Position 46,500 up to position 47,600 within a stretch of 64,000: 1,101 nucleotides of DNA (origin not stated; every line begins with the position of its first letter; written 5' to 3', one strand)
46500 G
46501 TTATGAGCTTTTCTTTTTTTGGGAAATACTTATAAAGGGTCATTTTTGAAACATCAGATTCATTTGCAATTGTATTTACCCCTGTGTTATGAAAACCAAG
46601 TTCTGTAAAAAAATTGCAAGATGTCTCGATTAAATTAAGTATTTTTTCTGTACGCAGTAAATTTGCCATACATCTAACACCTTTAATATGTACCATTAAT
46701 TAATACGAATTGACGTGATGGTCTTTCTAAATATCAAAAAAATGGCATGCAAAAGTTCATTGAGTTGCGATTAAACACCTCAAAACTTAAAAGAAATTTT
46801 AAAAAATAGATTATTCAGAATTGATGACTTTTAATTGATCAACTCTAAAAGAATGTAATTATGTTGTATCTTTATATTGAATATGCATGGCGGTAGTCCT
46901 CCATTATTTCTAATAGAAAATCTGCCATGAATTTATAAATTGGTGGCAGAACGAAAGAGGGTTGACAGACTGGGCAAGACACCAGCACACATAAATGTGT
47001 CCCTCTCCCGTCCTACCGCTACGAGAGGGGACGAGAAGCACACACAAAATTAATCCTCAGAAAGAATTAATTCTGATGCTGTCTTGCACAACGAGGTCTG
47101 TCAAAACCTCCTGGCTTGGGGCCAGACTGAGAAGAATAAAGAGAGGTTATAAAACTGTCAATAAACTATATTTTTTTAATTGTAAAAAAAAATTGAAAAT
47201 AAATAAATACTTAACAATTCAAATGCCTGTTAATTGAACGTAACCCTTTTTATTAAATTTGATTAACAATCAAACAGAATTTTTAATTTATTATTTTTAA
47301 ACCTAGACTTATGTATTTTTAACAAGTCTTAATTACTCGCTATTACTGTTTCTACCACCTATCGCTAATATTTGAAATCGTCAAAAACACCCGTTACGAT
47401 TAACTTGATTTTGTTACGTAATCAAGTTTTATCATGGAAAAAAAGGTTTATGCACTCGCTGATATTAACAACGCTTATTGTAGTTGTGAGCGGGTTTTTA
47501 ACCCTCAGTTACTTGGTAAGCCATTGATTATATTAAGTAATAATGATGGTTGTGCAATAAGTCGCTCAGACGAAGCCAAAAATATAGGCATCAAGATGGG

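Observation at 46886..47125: GC-rich island of nested complementary helices in a 730-bp AT-rich gap between tetR and umuC: candidate novel structured RNA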

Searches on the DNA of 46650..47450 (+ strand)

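Call 5: search_rna_families(source=window, start=46650, end=47450, threshold=evalue, max_evalue=10, show_alignments=3)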
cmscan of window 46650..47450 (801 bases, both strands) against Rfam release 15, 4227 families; matches with E-value up to 10: 1.
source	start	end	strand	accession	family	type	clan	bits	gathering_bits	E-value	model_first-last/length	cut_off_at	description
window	46939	47023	-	RF01695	C4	Gene; antisense;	CL00128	56.4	45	4.1e-10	1-87/87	no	C4 antisense RNA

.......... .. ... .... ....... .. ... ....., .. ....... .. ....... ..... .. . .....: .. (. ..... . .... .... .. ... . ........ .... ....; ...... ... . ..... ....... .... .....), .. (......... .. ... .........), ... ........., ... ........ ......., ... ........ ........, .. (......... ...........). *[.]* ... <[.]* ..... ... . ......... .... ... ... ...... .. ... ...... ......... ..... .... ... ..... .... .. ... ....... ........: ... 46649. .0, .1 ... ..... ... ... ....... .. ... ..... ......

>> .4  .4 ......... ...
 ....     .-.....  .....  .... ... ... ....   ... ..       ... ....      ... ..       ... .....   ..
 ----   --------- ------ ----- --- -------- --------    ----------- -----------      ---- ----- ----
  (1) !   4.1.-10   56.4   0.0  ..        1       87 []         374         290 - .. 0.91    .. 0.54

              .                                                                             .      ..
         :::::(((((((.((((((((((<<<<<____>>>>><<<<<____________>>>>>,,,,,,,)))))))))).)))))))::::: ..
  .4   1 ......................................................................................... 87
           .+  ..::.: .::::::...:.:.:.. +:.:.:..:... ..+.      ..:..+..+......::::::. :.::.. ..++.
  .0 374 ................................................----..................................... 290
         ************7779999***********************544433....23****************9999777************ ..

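Call 11: search_dna_similar(query=window:46650-47440:+, collection=plasmids, mode=distant, max_rows=30)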
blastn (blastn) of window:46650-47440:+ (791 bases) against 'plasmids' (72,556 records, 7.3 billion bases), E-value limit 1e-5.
Records with a match: 22; places in all: 66; records where one place covers at least 80% of the query: 0.
Best place of each record, by identity: 80-90% 4; 60-80% 18.
By first word of the organism name: Acinetobacter 22.
By predicted mobility (MOB-suite, as given by PLSDB): non-mobilizable 17; mobilizable 4; conjugative 1.
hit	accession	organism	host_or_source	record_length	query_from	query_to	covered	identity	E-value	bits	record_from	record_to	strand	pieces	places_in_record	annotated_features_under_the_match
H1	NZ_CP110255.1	Acinetobacter oleivorans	mixed culture,soil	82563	272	569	38%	79.1%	5e-60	240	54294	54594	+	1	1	none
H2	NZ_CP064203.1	Acinetobacter baumannii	Homo sapiens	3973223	292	513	28%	71.9%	3e-18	100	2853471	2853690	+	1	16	none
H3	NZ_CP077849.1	Acinetobacter baumannii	Homo sapiens,Rectal swab_P28_BU14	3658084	292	513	28%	71.9%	3e-18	100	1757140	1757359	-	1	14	none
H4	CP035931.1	Acinetobacter baumannii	Homo sapiens,blood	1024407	292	513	28%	71.9%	3e-18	100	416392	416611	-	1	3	none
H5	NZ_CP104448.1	Acinetobacter baumannii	Homo sapiens,sputum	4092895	292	476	23%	75.1%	2e-21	112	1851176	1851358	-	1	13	none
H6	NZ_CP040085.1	Acinetobacter baumannii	Homosapiens,blood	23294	292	435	18%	85.6%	4e-36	159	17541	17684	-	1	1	none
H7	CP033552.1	Acinetobacter nosocomialis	Homo sapiens,Bacterial culture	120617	272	430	20%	75.7%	6e-21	109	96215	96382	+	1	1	none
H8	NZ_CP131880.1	Acinetobacter nosocomialis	Homo sapiens,culture,respiratory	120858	272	430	20%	75.7%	6e-21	109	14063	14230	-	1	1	none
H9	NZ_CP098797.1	Acinetobacter baumannii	Homo sapiens,blood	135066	258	386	16%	76.3%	3e-12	81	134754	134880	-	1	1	none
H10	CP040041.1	Acinetobacter baumannii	Homo sapiens,blood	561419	292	400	14%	80.4%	1e-16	95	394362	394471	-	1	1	none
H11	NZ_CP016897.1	Acinetobacter soli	cell,soil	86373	292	400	14%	78.4%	2e-15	92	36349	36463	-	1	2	none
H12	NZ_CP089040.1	Acinetobacter ursingii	Homo sapiens,Genome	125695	263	368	13%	75.0%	4e-10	73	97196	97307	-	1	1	none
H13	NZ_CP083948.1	Acinetobacter johnsonii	mixed culture,garden soil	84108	266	368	13%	75.2%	2e-9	73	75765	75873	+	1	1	none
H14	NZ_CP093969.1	Acinetobacter sp. LUNF3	whole organism,landfill soil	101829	266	368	13%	75.2%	2e-9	73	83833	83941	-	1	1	none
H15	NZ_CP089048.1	Acinetobacter ursingii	Homo sapiens,Genome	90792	266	368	13%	75.2%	2e-9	73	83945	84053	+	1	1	none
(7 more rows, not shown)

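Call 12: search_dna_similar(query=window:46650-47440:+, collection=phages, mode=distant, max_rows=30)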
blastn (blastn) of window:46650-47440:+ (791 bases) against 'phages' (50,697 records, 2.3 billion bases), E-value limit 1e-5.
Records with a match: 28; places in all: 36; records where one place covers at least 80% of the query: 0.
Best place of each record, by identity: 80-90% 12; 60-80% 16.
By first word of the organism name: Acinetobacter 28.
By host as written in the record: - 28.
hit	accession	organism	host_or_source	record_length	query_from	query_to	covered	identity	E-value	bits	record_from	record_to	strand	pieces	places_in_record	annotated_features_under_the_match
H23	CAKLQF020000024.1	Acinetobacter phage MD-2021a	not known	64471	259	465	26%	77.0%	6e-34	150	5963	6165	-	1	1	none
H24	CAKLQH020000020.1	Acinetobacter phage MD-2021a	not known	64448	259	465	26%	77.0%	6e-34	150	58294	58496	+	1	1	none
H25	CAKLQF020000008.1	Acinetobacter phage MD-2021a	not known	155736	284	466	23%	80.2%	1e-36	159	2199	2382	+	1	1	none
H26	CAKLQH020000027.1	Acinetobacter phage MD-2021a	not known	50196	284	466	23%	80.2%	1e-36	159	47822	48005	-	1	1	none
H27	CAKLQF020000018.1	Acinetobacter phage MD-2021a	not known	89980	292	476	23%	76.6%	2e-26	126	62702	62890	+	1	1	none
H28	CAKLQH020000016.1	Acinetobacter phage MD-2021a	not known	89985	292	476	23%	76.6%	2e-26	126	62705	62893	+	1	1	none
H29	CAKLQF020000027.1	Acinetobacter phage MD-2021a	not known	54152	293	466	22%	74.3%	4e-17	96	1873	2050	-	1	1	none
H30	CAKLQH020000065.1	Acinetobacter phage MD-2021a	not known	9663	293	466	22%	74.3%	4e-17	96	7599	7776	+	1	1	none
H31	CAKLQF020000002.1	Acinetobacter phage MD-2021a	not known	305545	292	435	18%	85.6%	1e-36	159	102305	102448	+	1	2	none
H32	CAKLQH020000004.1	Acinetobacter phage MD-2021a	not known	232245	292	435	18%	85.6%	1e-36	159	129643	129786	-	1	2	none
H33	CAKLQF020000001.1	Acinetobacter phage MD-2021a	not known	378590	292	433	18%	82.9%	3e-31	142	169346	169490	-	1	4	none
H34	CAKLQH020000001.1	Acinetobacter phage MD-2021a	not known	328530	292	433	18%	82.9%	3e-31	142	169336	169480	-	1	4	none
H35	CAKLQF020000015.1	Acinetobacter phage MD-2021a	not known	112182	292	430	18%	82.3%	1e-30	140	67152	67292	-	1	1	none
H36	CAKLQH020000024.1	Acinetobacter phage MD-2021a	not known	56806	292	430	18%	82.3%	1e-30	140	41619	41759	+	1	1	none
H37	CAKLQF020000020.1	Acinetobacter phage MD-2021a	not known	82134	292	430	18%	77.6%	3e-18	100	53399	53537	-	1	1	none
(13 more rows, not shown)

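Call 14: get_annotated_region(hit=H1, flank=4000)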
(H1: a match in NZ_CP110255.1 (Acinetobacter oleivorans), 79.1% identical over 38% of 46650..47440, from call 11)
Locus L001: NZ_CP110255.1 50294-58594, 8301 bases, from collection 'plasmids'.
description: Acinetobacter oleivorans strain S4 plasmid unnamed1, complete sequence
organism: Acinetobacter oleivorans (NCBI taxid 1148157)
taxonomy: Bacteria; Pseudomonadota; Gammaproteobacteria; Moraxellales; Moraxellaceae; Acinetobacter; Acinetobacter oleivorans
host: -; source: mixed culture,soil; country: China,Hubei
typing (MOB-suite, as given by PLSDB): non-mobilizable
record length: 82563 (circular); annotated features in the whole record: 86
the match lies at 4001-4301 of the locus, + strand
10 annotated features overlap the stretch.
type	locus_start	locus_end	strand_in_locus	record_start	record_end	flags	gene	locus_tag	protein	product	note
CDS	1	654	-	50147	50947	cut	-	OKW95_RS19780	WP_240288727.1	hypothetical protein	-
CDS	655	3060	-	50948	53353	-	-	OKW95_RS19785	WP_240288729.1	hypothetical protein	-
CDS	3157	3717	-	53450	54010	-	-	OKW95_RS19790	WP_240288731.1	TetR/AcrR family transcriptional regulator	GO:0006355 - regulation of DNA-templated transcription [Evidence IEA]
CDS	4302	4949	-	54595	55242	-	-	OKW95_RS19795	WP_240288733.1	hypothetical protein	-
CDS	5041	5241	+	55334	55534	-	-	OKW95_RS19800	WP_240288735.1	DUF2345 domain-containing protein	-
CDS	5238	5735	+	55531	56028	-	-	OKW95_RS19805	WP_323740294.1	DUF4123 domain-containing protein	-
CDS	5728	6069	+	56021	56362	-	-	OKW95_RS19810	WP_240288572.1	hypothetical protein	-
CDS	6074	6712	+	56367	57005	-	-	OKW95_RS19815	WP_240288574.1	Tox-REase-5 domain-containing protein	-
CDS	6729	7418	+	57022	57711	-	-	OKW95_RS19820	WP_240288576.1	hypothetical protein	-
CDS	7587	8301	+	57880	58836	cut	-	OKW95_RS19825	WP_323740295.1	type II toxin-antitoxin system PemK/MazF family toxin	-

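Call 15: get_annotated_region(hit=H6, flank=3000)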
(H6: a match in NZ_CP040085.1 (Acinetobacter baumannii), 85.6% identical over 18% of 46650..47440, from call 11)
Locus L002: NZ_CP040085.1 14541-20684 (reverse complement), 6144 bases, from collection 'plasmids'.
description: Acinetobacter baumannii strain VB33071 plasmid unnamed1, complete sequence
organism: Acinetobacter baumannii (NCBI taxid 470)
taxonomy: Bacteria; Pseudomonadota; Gammaproteobacteria; Moraxellales; Moraxellaceae; Acinetobacter; Acinetobacter baumannii
host: -; source: Homosapiens,blood; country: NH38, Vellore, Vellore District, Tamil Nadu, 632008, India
typing (MOB-suite, as given by PLSDB): non-mobilizable
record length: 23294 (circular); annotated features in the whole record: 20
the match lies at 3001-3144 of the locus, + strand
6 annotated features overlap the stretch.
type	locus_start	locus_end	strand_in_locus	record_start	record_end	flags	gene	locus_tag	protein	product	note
CDS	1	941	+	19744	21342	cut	-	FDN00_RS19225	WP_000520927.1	bifunctional aspartate transaminase/aspartate 4-decarboxylase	-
CDS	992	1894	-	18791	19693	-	-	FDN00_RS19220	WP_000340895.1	DMT family transporter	GO:0055085 - transmembrane transport [Evidence IEA]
CDS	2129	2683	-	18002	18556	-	-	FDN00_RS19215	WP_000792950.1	TetR/AcrR family transcriptional regulator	GO:0006355 - regulation of DNA-templated transcription [Evidence IEA]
CDS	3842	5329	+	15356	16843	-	proP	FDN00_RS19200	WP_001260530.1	glycine betaine/L-proline transporter ProP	GO:0055085 - transmembrane transport [Evidence IEA]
CDS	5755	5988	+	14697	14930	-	-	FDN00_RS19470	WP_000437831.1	hypothetical protein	-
CDS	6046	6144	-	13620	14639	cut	csuE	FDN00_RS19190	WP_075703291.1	Csu fimbrial tip adhesin CsuE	-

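Call 16: get_annotated_region(hit=H7, flank=3000)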
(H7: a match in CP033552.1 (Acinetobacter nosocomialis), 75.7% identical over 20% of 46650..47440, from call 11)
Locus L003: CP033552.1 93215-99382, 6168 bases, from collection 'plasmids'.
description: Acinetobacter nosocomialis strain 2014S01-097 plasmid p2014S01-097-2, complete sequence
organism: Acinetobacter nosocomialis (NCBI taxid 106654)
taxonomy: Bacteria; Pseudomonadota; Gammaproteobacteria; Moraxellales; Moraxellaceae; Acinetobacter; Acinetobacter nosocomialis
host: -; source: Homo sapiens,Bacterial culture; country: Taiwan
typing (MOB-suite, as given by PLSDB): non-mobilizable
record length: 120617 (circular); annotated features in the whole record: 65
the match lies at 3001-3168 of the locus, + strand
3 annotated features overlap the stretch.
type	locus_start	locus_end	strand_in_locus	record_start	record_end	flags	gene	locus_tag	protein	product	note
CDS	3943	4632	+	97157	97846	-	-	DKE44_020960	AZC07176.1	zinc protease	-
CDS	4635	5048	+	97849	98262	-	-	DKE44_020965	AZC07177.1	hypothetical protein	-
CDS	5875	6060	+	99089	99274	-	-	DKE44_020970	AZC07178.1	hypothetical protein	-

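Call 34: search_rna_families(sources=[L001, L002, L003, L004], threshold=gathering)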
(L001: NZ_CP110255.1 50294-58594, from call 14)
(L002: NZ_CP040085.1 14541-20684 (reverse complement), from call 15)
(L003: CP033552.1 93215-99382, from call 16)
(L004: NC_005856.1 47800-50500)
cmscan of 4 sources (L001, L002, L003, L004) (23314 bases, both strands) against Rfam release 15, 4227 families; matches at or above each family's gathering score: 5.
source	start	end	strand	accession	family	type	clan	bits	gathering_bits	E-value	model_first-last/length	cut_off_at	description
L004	538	623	+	RF01695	C4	Gene; antisense;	CL00128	68.8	45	1e-11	1-87/87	no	C4 antisense RNA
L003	3022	3110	-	RF01695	C4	Gene; antisense;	CL00128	60.9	45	9e-10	1-87/87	no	C4 antisense RNA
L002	2999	3082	-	RF01695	C4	Gene; antisense;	CL00128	58.2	45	4.2e-09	1-87/87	no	C4 antisense RNA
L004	418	470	+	RF03163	c4-a1b1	Gene; antisense;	CL00128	51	46.7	2.1e-10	1-53/53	no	a1, b1 targets of C4 antisense RNA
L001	4018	4103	-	RF01695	C4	Gene; antisense;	CL00128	50.9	45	2.8e-07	1-87/87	no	C4 antisense RNA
